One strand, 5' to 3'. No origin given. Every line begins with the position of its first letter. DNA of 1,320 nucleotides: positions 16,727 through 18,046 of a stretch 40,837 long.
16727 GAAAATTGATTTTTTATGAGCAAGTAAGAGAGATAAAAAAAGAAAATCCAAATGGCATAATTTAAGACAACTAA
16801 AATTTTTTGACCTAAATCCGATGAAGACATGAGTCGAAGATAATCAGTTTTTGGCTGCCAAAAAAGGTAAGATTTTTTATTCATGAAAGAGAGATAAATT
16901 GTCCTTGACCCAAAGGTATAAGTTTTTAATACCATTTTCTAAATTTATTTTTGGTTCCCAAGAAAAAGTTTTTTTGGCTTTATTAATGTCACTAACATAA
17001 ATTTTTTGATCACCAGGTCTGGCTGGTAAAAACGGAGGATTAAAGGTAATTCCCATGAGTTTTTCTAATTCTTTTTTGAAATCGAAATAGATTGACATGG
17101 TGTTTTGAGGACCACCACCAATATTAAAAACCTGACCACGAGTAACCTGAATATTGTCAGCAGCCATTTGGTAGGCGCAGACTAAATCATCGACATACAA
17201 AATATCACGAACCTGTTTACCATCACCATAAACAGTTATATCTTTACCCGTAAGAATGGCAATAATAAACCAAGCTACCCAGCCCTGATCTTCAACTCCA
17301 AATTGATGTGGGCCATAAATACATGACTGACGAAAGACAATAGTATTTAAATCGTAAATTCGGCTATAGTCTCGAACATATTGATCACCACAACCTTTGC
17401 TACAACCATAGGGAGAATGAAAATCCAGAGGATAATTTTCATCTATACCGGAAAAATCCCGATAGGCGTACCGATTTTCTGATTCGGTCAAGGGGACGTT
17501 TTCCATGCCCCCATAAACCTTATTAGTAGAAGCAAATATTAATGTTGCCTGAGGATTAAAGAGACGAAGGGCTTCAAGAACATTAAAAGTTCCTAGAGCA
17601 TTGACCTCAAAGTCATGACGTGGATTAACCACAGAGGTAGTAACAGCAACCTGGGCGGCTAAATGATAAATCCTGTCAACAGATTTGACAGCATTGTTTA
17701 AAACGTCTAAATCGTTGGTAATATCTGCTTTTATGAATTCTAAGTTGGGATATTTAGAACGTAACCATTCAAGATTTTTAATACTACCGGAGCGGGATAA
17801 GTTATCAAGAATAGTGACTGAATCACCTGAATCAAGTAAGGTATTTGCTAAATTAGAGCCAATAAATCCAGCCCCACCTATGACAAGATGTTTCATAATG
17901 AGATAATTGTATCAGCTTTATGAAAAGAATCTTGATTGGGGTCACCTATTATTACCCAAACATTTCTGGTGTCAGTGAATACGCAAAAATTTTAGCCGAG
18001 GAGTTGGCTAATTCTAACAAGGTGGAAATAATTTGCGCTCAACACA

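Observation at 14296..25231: Envelope-glycosylation island with the enzyme logic of the decaprenyl-phosphate-arabinose pathway plus four GT-C transferases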

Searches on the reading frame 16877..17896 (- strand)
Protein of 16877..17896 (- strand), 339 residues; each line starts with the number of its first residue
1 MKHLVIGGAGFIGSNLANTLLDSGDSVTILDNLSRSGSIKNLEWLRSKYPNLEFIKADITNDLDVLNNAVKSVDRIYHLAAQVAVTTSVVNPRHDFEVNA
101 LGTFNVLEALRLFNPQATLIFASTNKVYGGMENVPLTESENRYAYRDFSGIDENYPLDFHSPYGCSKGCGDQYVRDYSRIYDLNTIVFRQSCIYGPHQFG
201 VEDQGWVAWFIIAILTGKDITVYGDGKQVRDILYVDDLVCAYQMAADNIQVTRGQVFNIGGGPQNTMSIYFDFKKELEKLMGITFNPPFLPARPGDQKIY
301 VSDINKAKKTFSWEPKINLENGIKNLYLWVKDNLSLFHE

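Call 4: search_protein_families(library=pfam, proteins=[window:16877-17896:-], max_evalue=0.01)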
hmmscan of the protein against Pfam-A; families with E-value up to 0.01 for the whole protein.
window:16877-17896:- (339 aa): 12 families
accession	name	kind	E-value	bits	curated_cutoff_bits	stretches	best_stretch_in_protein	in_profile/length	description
PF16363.11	GDP_Man_Dehyd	-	2.4e-55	188.8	27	1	4-325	1-331/332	GDP-mannose 4,6 dehydratase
PF01370.27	Epimerase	-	5.3e-51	173.8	20.9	1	4-260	2-240/240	NAD dependent epimerase/dehydratase family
PF01073.25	3Beta_HSD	-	5.9e-20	71.9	22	1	4-259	1-248/280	3-beta hydroxysteroid dehydrogenase/isomerase family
PF07993.18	NAD_binding_4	-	3.9e-15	56.1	20.1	1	7-238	3-254/258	Male sterility protein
PF04321.23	RmlD_sub_bind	-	2.1e-10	40.6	27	1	1-197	1-155/287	RmlD substrate binding domain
PF02719.21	Polysacc_synt_2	-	9.9e-07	28.7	20.2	1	4-127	2-131/293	Polysaccharide biosynthesis protein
PF08659.16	KR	-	0.00051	20.4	22.6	1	3-80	3-89/180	KR domain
PF03435.24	Sacchrp_dh_NADP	-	0.0012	19.6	25.1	1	4-83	2-79/129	Saccharopine dehydrogenase NADP binding domain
PF00106.31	adh_short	-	0.0028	17.6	26.6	0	4-82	4-84/195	short chain dehydrogenase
PF00070.33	Pyr_redox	-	0.0057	17.6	22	0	3-35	1-33/82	Pyridine nucleotide-disulphide oxidoreductase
PF05368.20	NmrA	-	0.0067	16.5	27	0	4-81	6-78/298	NmrA-like family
PF07992.20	Pyr_redox_2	-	0.009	15.9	26.1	0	2-35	143-176/291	Pyridine nucleotide-disulphide oxidoreductase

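Call 5: search_protein_families(library=ncbifam, proteins=[window:16877-17896:-], max_evalue=0.01)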
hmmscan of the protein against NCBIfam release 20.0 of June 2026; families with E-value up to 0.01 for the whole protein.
window:16877-17896:- (339 aa): 39 families (the best 25 are shown)
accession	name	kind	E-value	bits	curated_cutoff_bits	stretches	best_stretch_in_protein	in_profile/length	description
TIGR01181.1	dTDP_gluc_dehyt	equivalog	7.6e-54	182.9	365.1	1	3-335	2-316/321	dTDP-glucose 4,6-dehydratase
TIGR01179.1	galE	equivalog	3.2e-44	151.1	262.3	1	4-333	3-328/332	UDP-glucose 4-epimerase GalE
NF007490.0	PRK10084.1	subfamily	4.6e-39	134.4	649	1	1-333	1-337/361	dTDP-glucose 4,6-dehydratase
TIGR04180.1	EDH_00030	hypoth_equivalog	1.5e-35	122.7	475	1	4-317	2-296/297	NAD-dependent 4,6-dehydratase LegB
NF007582.0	PRK10217.1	equivalog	2.4e-34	119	698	1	2-335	3-336/355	dTDP-glucose 4,6-dehydratase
NF007956.0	PRK10675.1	subfamily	6.2e-27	94.6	394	1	1-330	1-329/338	UDP-glucose 4-epimerase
NF011728.1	PRK15181.1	equivalog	1.2e-25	90.3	760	1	2-335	17-342/348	Vi polysaccharide biosynthesis UDP-N-acetylglucosaminuronic acid C-4 epimerase TviC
TIGR02197.1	heptose_epim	equivalog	2.8e-23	82.6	274.6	1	4-331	2-314/316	ADP-glyceromanno-heptose 6-epimerase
TIGR02622.1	CDP_4_6_dhtase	equivalog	1.5e-21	77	278.45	1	3-332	7-332/352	CDP-glucose 4,6-dehydratase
NF008872.0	PRK11908.1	equivalog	9.1e-21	74.3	294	1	2-270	3-261/349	bifunctional UDP-4-keto-pentose/UDP-xylose synthase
NF043036.1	ErythonDh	equivalog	1e-17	64.3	325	1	1-189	1-175/321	D-erythronate dehydrogenase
NF042422.1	oxyalk_red_OleD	equivalog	1.9e-15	57.1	580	1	1-252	1-221/329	2-alkyl-3-oxoalkanoate reductase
NF042423.1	oxyalk_red_Shew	equivalog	3.3e-14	52.7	580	1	3-251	11-226/331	2-alkyl-3-oxoalkanoate reductase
TIGR01472.1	gmd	equivalog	1.5e-13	50.7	415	1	4-184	4-179/342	GDP-mannose 4,6-dehydratase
NF005998.1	PRK08125.1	equivalog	2.2e-13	49.5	777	1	2-325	317-644/649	bifunctional UDP-4-amino-4-deoxy-L-arabinose formyltransferase/UDP-glucuronic acid oxidase ArnA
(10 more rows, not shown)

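Call 7: search_solved_structures(query=window:16877-17896:-, max_evalue=1e-20, show_alignments=2)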
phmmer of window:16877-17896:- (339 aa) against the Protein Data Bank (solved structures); distinct sequences matched with E-value up to 1e-20: 51.
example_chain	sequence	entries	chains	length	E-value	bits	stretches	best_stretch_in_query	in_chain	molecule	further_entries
9rl0_E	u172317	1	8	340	8.2e-102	343.8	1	1-331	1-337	CDP-tyvelose 2-epimerase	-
1orr_A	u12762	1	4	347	9.9e-94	317.3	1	2-336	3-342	CDP-tyvelose-2-epimerase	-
4zrm_A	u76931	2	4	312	3.9e-43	150.9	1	2-325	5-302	UDP-glucose 4-epimerase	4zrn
7ys8_A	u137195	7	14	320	1.1e-40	142.8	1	1-326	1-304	UDP-glucose 4-epimerase | UDP-glucose 4-epimerase along with EC 5.1.3.2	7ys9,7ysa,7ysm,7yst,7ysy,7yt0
6bi4_A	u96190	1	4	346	3.1e-38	134.8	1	2-333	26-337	dTDP-glucose 4,6-dehydratase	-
2hun_A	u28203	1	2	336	3.1e-37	131.5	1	1-331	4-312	336aa long hypothetical dTDP-glucose 4,6-dehydratase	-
6pmh_A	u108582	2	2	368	5.3e-36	127.4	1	4-337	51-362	UDP-glucose 4-epimerase related protein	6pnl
6bwl_A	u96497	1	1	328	3.7e-35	124.7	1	1-332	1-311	Pal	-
8du1_A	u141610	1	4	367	6e-35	124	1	2-334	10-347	dTDP-glucose 4,6-dehydratase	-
1g1a_A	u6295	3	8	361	4.9e-34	121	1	1-333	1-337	DTDP-D-GLUCOSE 4,6-DEHYDRATASE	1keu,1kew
8rdg_A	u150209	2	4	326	7.1e-32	113.9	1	1-326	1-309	SDR family NAD(P)-dependent oxidoreductase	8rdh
6dnt_A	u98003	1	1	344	1.2e-31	113.1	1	4-316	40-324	NAD-dependent epimerase/dehydratase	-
5u4q_A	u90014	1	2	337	1.9e-31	112.5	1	1-333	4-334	dTDP-glucose 4,6-dehydratase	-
8rdi_A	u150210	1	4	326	2.5e-31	112.1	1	1-326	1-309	SDR family NAD(P)-dependent oxidoreductase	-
1bxk_A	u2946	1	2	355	1.2e-30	109.9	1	2-335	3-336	PROTEIN (DTDP-GLUCOSE 4,6-DEHYDRATASE)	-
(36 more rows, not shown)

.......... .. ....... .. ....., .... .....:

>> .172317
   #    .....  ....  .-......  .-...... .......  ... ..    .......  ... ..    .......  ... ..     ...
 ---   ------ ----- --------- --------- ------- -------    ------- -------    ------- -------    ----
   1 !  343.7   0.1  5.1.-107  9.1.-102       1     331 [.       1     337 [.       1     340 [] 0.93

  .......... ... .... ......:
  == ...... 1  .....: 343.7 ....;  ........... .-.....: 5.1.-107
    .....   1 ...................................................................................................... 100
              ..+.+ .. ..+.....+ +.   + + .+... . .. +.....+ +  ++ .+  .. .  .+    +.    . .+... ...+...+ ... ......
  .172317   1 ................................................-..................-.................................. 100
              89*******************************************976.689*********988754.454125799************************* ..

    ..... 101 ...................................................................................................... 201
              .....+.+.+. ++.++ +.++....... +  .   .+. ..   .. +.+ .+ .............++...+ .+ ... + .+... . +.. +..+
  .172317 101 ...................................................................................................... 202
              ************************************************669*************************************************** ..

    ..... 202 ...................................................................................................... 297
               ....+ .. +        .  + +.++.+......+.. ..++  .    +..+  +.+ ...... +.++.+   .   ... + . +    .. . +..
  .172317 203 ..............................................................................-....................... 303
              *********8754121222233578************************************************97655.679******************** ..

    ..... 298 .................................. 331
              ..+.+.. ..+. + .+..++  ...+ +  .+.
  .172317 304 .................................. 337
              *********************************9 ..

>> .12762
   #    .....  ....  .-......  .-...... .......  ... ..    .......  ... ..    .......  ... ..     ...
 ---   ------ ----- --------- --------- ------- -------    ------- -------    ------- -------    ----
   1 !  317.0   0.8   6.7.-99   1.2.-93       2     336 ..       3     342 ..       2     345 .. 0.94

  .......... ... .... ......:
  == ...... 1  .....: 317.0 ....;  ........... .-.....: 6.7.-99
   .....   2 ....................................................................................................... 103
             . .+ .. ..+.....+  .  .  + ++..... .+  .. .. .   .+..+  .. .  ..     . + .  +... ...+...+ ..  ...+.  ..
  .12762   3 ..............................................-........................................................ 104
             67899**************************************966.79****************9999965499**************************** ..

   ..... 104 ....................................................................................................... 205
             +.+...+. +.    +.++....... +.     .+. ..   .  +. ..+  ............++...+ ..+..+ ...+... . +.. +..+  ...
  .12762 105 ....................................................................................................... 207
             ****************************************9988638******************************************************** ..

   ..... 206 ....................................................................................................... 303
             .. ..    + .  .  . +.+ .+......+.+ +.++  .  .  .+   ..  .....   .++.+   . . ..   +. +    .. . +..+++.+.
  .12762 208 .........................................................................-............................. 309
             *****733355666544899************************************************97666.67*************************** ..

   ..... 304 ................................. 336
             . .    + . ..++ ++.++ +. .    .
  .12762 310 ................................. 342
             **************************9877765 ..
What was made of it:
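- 16877..17896 (-): TyvE-like NAD-dependent sugar 2-epimerase-family SDR, strain-variable. Most probably acts on a nucleotide sugar. PDB 9RL0 8e-102 and 1ORR 1e-93 (call 7).
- Checked: The best 4-epimerase scores 4e-43 (call 7).
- Tried and rejected: See call 7.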

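Call 54: find_related_loci(query=A5, collection=metagenome_contigs, flank=10000)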
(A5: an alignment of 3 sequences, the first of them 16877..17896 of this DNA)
Query A5 (339 aa) in metagenome_contigs; peptide patterns used: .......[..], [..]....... (x = any residue, [..] = any of these).
600 stretches matched a pattern (row limit reached: there are more); 596 encode a relative of the query (tblastn E <= 1e-3); the best 80 are kept; 80 distinct loci.
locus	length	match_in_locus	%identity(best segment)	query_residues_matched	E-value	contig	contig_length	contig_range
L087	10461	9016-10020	57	3-335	2e-130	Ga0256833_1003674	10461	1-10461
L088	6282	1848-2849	56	4-337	6e-130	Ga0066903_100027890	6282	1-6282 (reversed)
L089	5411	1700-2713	56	2-337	6e-130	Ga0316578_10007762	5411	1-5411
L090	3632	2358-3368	56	3-337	3e-132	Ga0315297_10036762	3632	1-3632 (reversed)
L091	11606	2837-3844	58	4-337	3e-128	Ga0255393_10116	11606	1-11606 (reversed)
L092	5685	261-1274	57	2-339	2e-127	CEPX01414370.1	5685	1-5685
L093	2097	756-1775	56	1-338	2e-134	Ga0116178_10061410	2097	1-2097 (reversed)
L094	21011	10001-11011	57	3-337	1e-125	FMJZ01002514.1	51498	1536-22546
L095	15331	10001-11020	57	2-339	4e-125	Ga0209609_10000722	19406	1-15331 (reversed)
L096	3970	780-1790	55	3-337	3e-127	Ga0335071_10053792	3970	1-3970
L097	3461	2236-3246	56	3-337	5e-128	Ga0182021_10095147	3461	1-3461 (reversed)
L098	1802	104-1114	55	3-337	6e-134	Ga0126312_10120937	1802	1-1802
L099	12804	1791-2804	55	2-337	2e-124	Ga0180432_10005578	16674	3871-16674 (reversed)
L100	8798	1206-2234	56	1-337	3e-124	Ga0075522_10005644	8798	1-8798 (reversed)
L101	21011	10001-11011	55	3-337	4e-124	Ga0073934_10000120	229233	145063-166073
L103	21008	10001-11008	55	4-337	3e-123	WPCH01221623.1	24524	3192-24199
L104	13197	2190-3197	55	4-337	3e-123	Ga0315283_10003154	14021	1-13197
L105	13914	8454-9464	54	3-337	1e-122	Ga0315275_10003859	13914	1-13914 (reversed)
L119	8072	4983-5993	54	2-337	3e-118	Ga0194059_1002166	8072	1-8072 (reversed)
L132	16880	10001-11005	53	4-337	2e-115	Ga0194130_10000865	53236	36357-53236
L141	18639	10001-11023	53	1-339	7e-112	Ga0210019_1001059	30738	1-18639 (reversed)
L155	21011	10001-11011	47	4-338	7e-103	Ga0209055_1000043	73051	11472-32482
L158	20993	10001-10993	48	4-331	3e-102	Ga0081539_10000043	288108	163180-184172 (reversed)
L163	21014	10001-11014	49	2-336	2e-101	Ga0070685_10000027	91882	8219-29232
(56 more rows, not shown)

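Call 58: search_protein_families(library=pfam, proteins=[L103:7156-8955:+, L103:8952-9989:+, L103:6305-7132:+, L103:4418-5425:-, L103:3621-4421:-, L103:2454-3605:-, L101:13005-13838:+, L101:13851-16103:+, L104:3271-4188:+, L141:11023-11745:+], max_evalue=0.001)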
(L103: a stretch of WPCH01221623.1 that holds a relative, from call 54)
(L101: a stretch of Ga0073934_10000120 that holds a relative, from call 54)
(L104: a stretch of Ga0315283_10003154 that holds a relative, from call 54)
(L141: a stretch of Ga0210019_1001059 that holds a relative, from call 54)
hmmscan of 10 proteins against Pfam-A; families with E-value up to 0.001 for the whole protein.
L103:7156-8955:+ (599 aa): 8 families
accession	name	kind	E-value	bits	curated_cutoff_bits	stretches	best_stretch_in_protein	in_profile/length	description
PF00009.33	GTP_EFTU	-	1.1e-55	188.7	26.5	1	4-183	1-188/188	Elongation factor Tu GTP binding domain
PF06421.17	LepA_C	-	1.5e-46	157.4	29.7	1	489-595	1-107/107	GTP-binding protein LepA C-terminus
PF00679.30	EFG_C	-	2e-19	69.8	27.9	1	400-480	2-81/89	Elongation factor G C-terminus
PF03144.31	GTP_EFTU_D2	-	5.9e-10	39.9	30.3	1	206-276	1-73/73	Elongation factor Tu domain 2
PF14492.12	EFG_III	-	4e-07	30.4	27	1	292-366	2-73/75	Elongation Factor G, domain III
PF00071.28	Ras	-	7.9e-07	29.2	21.6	1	51-181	27-160/162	Ras family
PF22042.2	EF-G_D2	-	2.1e-05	25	27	1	191-228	1-38/84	Elongation factor G domain 2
PF01926.29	MMR_HSR1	-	0.0001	22.8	21.9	1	14-133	7-113/113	50S ribosome-binding GTPase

L103:8952-9989:+ (345 aa): 1 family
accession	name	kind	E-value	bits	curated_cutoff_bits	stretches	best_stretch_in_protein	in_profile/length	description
PF03706.18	LPG_synthase_TM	-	1.2e-34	120.6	33.4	1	19-312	4-302/302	Lysylphosphatidylglycerol synthase TM region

L103:6305-7132:+ (275 aa): 2 families
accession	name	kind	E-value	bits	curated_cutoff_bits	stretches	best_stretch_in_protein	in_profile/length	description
PF01728.25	FtsJ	-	1.3e-39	136.5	24.1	1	59-242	1-180/181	FtsJ-like methyltransferase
PF01479.30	S4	-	5.4e-16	58.5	22.8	1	5-51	2-48/48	S4 domain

L103:4418-5425:- (335 aa): 3 families
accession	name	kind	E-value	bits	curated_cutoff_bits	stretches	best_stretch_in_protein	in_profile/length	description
PF00288.32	GHMP_kinases_N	-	2.7e-20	72.8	22.3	1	92-174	6-84/87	GHMP kinases N terminal domain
PF08544.19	GHMP_kinases_C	-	1.4e-13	51.4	21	1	250-319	11-83/85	GHMP kinases C terminal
PF22700.2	MVD-like_N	-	3.3e-05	24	27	1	72-153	48-128/157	Diphosphomevalonate decarboxylase-like N-terminal domain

L103:3621-4421:- (266 aa): 1 family
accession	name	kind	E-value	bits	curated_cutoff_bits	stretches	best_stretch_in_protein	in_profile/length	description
PF00696.33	AA_kinase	-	1.9e-24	87.1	24.9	1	5-236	2-227/234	Amino acid kinase family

L103:2454-3605:- (383 aa): 2 families
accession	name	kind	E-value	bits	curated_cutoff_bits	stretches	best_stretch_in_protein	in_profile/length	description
PF13286.11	HD_assoc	-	1.6e-27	96.3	22.2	1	288-375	1-91/91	Phosphohydrolase-associated domain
PF01966.28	HD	-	5e-16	59.5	22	1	76-201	1-114/116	HD domain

L101:13005-13838:+ (277 aa): 6 families
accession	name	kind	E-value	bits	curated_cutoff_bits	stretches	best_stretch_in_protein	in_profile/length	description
PF08241.18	Methyltransf_11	-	3.6e-14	53.6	21.2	1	54-144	1-95/95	Methyltransferase domain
PF13489.12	Methyltransf_23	-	5.1e-14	52.8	27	1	34-204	8-162/164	Methyltransferase domain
PF13649.12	Methyltransf_25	-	2e-09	38.4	27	1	54-139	2-96/97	Methyltransferase domain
PF13847.12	Methyltransf_31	-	3.8e-07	30.3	27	0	99-148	62-113/145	Methyltransferase domain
PF08242.18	Methyltransf_12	-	4.4e-06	27.8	30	1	54-141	1-97/98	Methyltransferase domain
PF07021.18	MetW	-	0.00012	22.2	21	1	51-137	15-103/193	Methionine biosynthesis protein MetW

L101:13851-16103:+ (750 aa): 1 family
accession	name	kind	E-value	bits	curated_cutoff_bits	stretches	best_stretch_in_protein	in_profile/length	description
PF13231.12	PMT_2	-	4.2e-09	37.2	26.1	1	268-422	7-156/160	Dolichyl-phosphate-mannose-protein mannosyltransferase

L104:3271-4188:+ (305 aa): 3 families
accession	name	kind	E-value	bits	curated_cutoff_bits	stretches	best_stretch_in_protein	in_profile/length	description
PF01545.26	Cation_efflux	-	3.7e-45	154.6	26.6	1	18-208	2-198/198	Cation efflux family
PF16916.11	ZT_dimer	-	1.6e-10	41.3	26.7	1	212-287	1-76/78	Dimerisation domain of Zinc Transporter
PF07690.21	MFS_1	-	0.00023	20.7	33.4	1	114-198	88-171/347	Major Facilitator Superfamily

L141:11023-11745:+ (240 aa): 1 family
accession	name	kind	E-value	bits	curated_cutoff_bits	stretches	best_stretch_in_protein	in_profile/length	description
PF00535.33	Glycos_transf_2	-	2.9e-19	70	23.3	1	6-174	1-166/168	Glycosyl transferase family 2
